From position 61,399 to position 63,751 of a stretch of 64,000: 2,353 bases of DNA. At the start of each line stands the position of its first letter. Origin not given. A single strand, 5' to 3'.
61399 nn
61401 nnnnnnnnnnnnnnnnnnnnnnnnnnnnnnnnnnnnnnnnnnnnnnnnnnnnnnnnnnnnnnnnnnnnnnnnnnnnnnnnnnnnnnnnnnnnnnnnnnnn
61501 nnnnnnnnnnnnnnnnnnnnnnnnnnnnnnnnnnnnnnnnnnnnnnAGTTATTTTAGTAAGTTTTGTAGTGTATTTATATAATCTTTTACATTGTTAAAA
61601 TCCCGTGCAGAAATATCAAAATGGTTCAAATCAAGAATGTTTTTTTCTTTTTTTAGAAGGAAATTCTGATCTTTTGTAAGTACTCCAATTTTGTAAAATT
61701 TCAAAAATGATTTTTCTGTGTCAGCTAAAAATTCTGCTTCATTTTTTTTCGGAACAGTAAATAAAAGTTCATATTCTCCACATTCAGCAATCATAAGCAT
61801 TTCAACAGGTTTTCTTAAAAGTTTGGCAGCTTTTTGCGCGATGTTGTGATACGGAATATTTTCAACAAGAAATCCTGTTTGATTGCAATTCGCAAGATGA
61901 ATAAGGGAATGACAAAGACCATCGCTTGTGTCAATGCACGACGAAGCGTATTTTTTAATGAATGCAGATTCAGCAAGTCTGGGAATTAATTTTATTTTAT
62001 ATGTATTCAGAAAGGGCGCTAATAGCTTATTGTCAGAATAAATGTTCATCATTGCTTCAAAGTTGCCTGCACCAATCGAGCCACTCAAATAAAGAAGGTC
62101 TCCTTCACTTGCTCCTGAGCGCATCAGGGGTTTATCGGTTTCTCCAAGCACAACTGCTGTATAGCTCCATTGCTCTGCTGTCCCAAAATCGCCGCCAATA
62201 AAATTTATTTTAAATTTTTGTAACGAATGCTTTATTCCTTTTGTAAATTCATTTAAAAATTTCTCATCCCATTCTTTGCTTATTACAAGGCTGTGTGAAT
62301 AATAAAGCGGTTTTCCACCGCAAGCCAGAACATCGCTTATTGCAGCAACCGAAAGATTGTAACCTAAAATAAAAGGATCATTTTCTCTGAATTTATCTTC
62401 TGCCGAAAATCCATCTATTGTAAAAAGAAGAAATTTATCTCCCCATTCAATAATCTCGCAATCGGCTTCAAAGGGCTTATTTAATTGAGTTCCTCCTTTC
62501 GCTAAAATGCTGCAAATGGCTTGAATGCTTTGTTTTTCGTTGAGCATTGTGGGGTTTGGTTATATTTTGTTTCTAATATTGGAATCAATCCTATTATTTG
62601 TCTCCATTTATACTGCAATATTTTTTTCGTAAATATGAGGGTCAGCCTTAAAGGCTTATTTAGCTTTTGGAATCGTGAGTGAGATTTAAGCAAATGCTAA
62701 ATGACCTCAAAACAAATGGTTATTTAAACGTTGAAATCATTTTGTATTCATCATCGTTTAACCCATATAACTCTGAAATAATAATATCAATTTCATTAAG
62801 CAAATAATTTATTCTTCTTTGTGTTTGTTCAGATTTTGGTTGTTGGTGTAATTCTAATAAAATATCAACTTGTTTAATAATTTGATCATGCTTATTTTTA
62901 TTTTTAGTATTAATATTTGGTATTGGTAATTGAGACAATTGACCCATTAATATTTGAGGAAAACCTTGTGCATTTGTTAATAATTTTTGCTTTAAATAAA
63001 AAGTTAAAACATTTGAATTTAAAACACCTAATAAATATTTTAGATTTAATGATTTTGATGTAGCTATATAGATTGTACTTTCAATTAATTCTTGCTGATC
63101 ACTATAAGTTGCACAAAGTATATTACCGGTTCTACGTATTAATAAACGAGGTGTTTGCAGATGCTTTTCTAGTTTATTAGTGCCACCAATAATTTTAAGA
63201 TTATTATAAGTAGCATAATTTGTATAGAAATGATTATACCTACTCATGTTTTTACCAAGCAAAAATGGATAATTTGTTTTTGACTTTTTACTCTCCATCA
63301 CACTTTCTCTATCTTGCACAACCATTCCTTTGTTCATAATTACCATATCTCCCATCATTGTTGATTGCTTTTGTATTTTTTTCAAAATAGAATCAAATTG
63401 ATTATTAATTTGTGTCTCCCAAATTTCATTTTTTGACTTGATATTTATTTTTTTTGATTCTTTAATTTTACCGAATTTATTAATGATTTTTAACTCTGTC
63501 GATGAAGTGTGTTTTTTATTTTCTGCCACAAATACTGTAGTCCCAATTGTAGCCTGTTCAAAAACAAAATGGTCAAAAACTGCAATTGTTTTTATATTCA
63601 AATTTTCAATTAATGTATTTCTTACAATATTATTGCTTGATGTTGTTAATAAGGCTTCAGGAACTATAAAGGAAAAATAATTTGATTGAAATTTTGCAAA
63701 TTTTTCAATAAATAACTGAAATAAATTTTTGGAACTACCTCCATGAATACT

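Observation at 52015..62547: Eleven-gene operon fusing sphingoid-base-type enzymes with UbiA prenyltransferase, radical SAM, OYE reductase and a PurM-like ATPase: candidate undescribed lipid pathway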

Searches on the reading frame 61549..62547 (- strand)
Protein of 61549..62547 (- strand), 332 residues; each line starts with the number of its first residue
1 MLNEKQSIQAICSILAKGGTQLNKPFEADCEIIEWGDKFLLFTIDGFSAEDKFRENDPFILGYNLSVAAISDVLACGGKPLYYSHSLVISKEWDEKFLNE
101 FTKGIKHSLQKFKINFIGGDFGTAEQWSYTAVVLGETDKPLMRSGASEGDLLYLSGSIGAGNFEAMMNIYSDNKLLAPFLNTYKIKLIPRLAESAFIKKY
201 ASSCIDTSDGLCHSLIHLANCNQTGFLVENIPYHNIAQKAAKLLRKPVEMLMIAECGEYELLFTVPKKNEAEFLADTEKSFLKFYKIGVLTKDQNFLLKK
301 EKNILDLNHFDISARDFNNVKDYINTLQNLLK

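Call 3: search_protein_families(library=pfam, proteins=[window:61549-62547:-], max_evalue=0.01)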
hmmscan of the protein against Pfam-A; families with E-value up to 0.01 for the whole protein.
window:61549-62547:- (332 aa): 2 families
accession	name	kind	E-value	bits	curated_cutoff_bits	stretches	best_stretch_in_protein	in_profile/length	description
PF00586.29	AIRS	-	1.2e-15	58.4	24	1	29-136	3-111/112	AIR synthase related protein, N-terminal domain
PF02769.27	AIRS_C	-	4.6e-08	33.8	23.1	1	148-295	2-150/156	AIR synthase related protein, C-terminal domain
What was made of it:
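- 61549..62547 (-): ThiL-like kinase of the AIR-synthase (PurM) fold, 332 aa; first gene of the operon in this lineage. Pfam AIRS 1.2e-15 and AIRS_C 4.6e-08 (call 3).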

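Call 4: search_protein_families(library=ncbifam, proteins=[window:61549-62547:-], max_evalue=0.01)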
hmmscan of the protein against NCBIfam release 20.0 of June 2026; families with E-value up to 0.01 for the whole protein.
window:61549-62547:- (332 aa): 14 families
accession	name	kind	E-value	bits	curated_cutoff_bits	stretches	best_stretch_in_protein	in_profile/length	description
NF004353.0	PRK05731.2-2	equivalog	1.2e-45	155.9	301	1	24-306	16-293/311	thiamine-phosphate kinase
TIGR01379.1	thiL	equivalog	4.2e-42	144.3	184.15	1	17-302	14-307/320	thiamine-phosphate kinase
NF004350.0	PRK05731.1-1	equivalog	2.4e-27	95.7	441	1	28-308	29-317/325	thiamine-phosphate kinase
NF004354.0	PRK05731.2-3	equivalog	1.5e-23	83.5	204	1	62-295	50-264/273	thiamine-phosphate kinase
NF004351.0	PRK05731.1-4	equivalog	1.1e-16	60.9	324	1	67-241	80-257/321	thiamine-phosphate kinase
TIGR04049.1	AIR_rel_sll0787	hypoth_equivalog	1.9e-16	60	321.3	1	2-303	14-303/318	sll0787 family AIR synthase-like protein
TIGR00476.1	selD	equivalog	6.1e-12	45.4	125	1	56-222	71-240/311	selenide, water dikinase SelD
TIGR03267.1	methan_mark_2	hypoth_equivalog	6.2e-10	38.6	365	1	5-153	18-169/323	methanogenesis marker 2 protein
TIGR02124.1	hypE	equivalog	1.1e-08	34.5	251.6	1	27-272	33-280/332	hydrogenase expression/formation protein HypE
TIGR04369.1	fusion_not_SelD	hypoth_equivalog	9.8e-06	24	700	1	27-180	383-550/701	oxidoreductase/SelD-related fusion protein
NF002290.1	PRK01213.1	equivalog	3e-05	22.4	648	1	49-312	444-711/723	phosphoribosylformylglycinamidine synthase subunit PurL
NF002098.0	PRK00943.1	equivalog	0.00049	19.1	299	1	56-164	75-186/347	selenide, water dikinase SelD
TIGR01736.1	FGAM_synth_II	equivalog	0.0029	16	525.75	0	49-314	440-708/718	phosphoribosylformylglycinamidine synthase subunit PurL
NF010705.0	PRK14105.1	equivalog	0.0069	15.3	291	1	36-172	56-191/345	selenide, water dikinase SelD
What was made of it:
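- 61549..62547 (-): Best NCBIfam hits are thiamine-phosphate kinase models (1.2e-45, 156 bits), below the cut-offs of 301 and 184 (call 4).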

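Call 26: search_solved_structures(query=window:61549-62547:-, max_evalue=0.001)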
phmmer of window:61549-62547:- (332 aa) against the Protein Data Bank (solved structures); distinct sequences matched with E-value up to 0.001: 12.
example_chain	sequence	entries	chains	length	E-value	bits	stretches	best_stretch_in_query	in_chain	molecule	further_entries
1vqv_A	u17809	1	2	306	1.4e-22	83.6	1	25-278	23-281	thiamine monophosphate kinase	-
3c9r_A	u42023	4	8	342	2e-22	83.1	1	25-278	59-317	Thiamine monophosphate kinase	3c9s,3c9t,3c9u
5cc8_A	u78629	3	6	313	3e-17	66.1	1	54-275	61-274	Thiamine-monophosphate kinase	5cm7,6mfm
5dd7_A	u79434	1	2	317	3.1e-17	66.1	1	54-275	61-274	Thiamine-monophosphate kinase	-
2yxz_A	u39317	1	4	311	3.4e-15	59.4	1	39-292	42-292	Thiamin-monophosphate kinase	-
3mcq_A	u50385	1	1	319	1.7e-14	57.1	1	45-297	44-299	Thiamine-monophosphate kinase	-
8yks_B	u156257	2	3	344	6.4e-14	55.2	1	57-272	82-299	Thiamine-monophosphate kinase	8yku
2z1e_A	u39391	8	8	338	1.3e-09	41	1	28-243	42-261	Hydrogenase expression/formation protein HypE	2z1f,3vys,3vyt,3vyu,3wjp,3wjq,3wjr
6xep_A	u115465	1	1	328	6.1e-09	38.8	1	41-276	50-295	Thiamine-monophosphate kinase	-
2zau_A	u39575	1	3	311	1.1e-05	28.2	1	55-242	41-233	Selenide, water dikinase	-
2yye_A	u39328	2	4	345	1.4e-05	27.8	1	55-242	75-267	Selenide, water dikinase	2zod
3m84_A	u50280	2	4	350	0.0008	22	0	34-154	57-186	Phosphoribosylformylglycinamidine cyclo-ligase | Phosphoribosylaminoimidazole (AIR) synthetase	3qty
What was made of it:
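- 61549..62547 (-): Best PDB hits are ThiL structures (1.4e-22); PurM only reaches 8e-4 (call 26).
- On Thiamine-phosphate kinase ThiL: Fold and closest relatives are nonetheless ThiL (call 26).
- Checked: The 'PurM-like ATPase' is specifically ThiL-like (calls 4, 26).
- The AIRS protein is ThiL-like, not PurM-like (calls 4, 26). The AIRS protein is ThiL-like (1e-45); PurM appears only at 8e-4 in the PDB search (calls 4, 26).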

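Call 72: find_homologous_proteins(query=window:61549-62547:-, max_evalue=1e-20)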
Query window:61549-62547:- (332 aa): 615 proteins with E <= 1e-20 among 7167 candidates; the best 120 are listed.
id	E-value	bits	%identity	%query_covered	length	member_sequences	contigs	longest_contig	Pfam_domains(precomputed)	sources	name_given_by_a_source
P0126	1.3e-220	749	100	100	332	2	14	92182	PF00586.30,PF02769.28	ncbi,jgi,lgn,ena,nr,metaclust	ncbi:MAG: hypothetical protein A2275_16455 [Bacteroidetes bacterium RIFOXYA12_FULL_35_11]|nr:MAG: hy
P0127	5.0e-178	609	80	100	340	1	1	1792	PF00586.30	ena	-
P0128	1.2e-102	362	49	100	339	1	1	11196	PF00586.30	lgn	-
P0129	2.2e-97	344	47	99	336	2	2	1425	PF00586.30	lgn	-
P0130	1.8e-96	341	48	98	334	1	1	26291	PF00586.30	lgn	-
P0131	1.4e-94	335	46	98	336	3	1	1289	PF00586.30,PF02769.28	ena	-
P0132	3.9e-94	334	48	96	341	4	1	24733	PF00586.30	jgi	jgi:thiamine-monophosphate kinase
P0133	2.2e-93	331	46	100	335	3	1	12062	PF00586.30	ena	-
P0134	1.1e-92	329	47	100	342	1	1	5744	PF00586.30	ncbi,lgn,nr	ncbi:MAG: hypothetical protein JXB17_08340 [Bacteroidales bacterium]|nr:hypothetical protein [Bacter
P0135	1.2e-92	329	45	100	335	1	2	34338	PF00586.30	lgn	-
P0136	4.6e-92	327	45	98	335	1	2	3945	PF00586.30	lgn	-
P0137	9.0e-92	326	47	99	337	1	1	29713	PF00586.30,PF02769.28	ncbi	ncbi:AIR synthase related protein [Bacteroidota bacterium]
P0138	2.0e-91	325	46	100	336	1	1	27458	PF00586.30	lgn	-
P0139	2.8e-91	324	45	100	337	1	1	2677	PF00586.30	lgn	-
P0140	2.9e-91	324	47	100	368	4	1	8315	PF00586.30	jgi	-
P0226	3.3e-84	301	42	99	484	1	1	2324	PF16363.12,PF05368.20,PF01073.26,PF07993.19,PF13460.13,PF00586.30,PF01370.28,PF02769.28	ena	-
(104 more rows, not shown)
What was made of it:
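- An AIRS-SDR fused gene call exists (P0226, call 72). Public annotation calls the AIRS protein thiamine-monophosphate kinase (call 72).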

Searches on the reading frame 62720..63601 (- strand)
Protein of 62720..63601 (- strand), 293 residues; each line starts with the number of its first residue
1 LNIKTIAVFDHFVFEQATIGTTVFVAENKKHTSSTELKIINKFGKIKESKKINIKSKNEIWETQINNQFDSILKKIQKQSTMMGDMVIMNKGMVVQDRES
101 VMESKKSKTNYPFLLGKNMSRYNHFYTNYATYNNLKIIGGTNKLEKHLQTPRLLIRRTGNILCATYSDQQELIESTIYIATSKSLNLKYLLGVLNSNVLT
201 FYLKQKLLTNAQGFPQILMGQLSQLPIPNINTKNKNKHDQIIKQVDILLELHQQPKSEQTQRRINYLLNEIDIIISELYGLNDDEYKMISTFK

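Call 52: search_protein_families(library=pfam, proteins=[window:62720-63601:-], max_evalue=0.001)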
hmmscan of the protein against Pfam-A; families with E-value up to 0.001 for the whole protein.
window:62720-63601:- (293 aa): 1 family
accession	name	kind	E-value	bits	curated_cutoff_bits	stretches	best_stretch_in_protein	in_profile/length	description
PF12950.13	TaqI_C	-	3.7e-20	72.8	26.5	1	112-227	2-118/118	TaqI-like C-terminal specificity domain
